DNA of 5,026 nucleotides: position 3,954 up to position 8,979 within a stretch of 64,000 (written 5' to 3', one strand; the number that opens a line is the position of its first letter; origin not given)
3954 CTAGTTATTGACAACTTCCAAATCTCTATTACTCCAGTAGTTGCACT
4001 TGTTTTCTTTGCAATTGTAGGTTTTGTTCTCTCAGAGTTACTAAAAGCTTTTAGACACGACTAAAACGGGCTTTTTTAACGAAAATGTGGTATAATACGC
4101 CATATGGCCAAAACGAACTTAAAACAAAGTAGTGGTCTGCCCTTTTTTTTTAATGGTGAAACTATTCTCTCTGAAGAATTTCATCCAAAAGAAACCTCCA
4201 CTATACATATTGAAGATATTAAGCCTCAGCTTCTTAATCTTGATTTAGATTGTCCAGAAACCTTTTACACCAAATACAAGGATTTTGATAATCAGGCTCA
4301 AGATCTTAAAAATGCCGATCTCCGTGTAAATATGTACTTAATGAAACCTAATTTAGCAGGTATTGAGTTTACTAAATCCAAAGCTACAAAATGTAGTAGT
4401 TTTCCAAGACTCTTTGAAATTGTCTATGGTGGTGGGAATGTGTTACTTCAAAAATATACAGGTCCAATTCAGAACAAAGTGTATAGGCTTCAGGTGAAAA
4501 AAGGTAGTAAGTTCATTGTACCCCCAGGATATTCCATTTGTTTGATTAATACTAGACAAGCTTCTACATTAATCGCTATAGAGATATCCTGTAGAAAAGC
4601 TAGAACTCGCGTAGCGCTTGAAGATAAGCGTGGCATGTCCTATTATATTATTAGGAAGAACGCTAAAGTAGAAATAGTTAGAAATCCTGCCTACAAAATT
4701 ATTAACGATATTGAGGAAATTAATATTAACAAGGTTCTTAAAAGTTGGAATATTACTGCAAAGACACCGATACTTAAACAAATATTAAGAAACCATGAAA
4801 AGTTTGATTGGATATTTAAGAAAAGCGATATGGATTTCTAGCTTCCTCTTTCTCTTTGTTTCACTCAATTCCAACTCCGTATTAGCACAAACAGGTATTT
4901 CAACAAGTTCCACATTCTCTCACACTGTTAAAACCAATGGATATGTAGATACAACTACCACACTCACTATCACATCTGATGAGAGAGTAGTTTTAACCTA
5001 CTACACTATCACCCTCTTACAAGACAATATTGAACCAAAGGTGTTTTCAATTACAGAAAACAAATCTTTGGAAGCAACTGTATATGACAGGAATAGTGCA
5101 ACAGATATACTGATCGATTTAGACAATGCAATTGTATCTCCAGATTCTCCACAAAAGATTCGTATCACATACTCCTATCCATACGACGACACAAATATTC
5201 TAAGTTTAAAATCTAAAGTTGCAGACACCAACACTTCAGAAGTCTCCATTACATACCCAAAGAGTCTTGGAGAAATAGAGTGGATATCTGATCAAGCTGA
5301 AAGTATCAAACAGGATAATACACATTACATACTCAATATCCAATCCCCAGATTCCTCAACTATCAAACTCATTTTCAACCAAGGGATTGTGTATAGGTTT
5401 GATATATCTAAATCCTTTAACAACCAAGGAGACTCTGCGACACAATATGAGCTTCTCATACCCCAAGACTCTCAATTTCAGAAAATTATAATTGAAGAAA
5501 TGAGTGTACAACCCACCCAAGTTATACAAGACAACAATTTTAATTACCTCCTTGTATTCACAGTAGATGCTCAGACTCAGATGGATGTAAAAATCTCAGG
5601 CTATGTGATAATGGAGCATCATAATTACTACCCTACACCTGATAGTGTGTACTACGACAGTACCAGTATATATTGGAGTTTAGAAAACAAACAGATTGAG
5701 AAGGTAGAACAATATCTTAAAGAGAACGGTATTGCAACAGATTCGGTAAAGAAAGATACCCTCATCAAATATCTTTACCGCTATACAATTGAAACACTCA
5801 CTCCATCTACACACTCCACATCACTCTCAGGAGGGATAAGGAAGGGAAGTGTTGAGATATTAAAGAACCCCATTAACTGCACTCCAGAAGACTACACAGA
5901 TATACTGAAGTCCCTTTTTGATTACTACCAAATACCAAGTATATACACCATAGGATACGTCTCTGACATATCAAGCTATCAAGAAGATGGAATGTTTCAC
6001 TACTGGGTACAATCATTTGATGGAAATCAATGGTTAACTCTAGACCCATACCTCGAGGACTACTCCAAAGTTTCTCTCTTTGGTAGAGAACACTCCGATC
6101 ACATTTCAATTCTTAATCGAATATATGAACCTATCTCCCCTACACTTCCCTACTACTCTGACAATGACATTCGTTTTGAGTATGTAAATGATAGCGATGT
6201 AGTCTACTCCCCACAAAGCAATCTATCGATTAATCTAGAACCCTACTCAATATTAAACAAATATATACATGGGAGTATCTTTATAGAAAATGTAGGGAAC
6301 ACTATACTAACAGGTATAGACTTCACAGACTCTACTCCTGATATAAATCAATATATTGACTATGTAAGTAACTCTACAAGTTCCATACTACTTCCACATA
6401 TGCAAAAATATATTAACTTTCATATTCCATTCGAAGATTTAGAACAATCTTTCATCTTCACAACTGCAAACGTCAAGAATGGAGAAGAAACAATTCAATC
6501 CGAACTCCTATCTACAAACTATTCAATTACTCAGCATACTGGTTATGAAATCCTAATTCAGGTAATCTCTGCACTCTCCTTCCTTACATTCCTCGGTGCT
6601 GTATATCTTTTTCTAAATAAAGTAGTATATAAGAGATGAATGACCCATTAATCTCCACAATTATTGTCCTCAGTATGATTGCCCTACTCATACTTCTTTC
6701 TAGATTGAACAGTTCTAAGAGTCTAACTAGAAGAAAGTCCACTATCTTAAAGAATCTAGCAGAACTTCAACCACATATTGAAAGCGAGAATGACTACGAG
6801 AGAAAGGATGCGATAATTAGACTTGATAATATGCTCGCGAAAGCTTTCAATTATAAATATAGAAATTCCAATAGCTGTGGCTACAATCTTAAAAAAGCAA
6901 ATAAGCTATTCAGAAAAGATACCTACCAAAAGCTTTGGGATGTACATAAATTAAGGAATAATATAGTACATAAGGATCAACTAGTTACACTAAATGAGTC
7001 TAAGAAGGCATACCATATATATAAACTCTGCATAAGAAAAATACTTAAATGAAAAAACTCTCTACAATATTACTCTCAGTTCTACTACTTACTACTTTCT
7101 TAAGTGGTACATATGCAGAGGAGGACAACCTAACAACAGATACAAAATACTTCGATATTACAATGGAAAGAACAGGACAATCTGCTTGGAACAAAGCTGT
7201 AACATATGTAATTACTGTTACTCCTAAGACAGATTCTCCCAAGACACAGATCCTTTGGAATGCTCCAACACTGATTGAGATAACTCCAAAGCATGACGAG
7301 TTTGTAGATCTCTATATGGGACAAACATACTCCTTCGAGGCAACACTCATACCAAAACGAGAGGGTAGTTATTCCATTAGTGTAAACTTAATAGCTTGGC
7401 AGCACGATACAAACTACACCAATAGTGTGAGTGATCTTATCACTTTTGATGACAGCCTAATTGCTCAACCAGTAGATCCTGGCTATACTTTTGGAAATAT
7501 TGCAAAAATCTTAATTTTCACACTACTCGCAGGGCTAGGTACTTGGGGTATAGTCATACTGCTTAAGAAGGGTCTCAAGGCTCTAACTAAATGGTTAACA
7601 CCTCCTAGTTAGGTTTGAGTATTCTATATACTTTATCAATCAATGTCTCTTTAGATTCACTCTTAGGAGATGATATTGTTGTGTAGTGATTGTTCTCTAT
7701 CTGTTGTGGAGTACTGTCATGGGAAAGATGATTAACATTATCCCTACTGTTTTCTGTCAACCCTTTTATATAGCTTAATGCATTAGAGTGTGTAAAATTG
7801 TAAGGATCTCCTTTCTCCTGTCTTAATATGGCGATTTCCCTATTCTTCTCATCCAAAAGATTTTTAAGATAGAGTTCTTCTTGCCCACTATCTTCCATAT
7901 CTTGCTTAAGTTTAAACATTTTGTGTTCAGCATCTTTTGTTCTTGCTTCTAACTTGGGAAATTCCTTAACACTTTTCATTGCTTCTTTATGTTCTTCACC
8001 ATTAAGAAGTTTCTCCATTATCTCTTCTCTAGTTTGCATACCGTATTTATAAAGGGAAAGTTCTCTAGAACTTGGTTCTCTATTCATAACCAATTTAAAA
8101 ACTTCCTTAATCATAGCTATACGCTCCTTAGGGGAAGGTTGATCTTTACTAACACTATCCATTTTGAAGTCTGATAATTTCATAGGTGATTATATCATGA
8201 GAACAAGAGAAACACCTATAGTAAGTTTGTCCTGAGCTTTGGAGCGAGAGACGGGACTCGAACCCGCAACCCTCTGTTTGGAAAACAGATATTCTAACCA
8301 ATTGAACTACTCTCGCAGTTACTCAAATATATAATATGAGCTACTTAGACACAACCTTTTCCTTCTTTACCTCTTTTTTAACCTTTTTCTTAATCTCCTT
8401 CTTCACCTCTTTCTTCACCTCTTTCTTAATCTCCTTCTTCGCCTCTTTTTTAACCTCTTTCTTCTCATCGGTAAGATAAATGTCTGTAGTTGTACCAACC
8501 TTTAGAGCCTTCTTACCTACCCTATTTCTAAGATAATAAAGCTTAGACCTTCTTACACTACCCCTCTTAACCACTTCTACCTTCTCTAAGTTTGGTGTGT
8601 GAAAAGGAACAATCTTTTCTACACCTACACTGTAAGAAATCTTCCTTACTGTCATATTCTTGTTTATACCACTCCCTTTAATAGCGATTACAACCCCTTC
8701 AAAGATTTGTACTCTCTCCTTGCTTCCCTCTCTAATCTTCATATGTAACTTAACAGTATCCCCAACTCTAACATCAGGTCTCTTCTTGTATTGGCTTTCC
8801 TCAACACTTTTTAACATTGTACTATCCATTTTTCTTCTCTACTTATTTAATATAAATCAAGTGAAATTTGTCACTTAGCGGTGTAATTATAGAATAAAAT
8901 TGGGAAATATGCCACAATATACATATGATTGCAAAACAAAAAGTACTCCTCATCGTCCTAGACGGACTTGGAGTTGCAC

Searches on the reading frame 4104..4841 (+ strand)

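Call 56: search_protein_families(library=pfam, proteins=[window:4104-4841:+], max_evalue=0.00001)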
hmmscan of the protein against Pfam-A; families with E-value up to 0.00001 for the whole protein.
window:4104-4841:+ (245 aa): 1 family
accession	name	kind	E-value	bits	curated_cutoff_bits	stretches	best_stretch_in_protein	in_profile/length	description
PF06560.17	GPI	-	1.9e-11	44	20.7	1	56-189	33-172/182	Glucose-6-phosphate isomerase (GPI)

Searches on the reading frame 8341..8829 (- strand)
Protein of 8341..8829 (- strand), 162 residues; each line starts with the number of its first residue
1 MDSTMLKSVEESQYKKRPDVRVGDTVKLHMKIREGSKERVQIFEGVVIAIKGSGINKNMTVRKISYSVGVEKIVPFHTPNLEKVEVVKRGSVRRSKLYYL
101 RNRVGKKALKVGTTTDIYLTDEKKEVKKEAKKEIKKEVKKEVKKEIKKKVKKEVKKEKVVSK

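Call 56: search_protein_families(library=pfam, proteins=[window:8341-8829:-], max_evalue=0.00001)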
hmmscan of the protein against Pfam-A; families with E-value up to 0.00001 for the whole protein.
window:8341-8829:- (162 aa): 1 family
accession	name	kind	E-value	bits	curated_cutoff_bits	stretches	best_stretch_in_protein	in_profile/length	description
PF01245.26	Ribosomal_L19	-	3.3e-41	140.2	22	1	5-108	2-106/111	Ribosomal protein L19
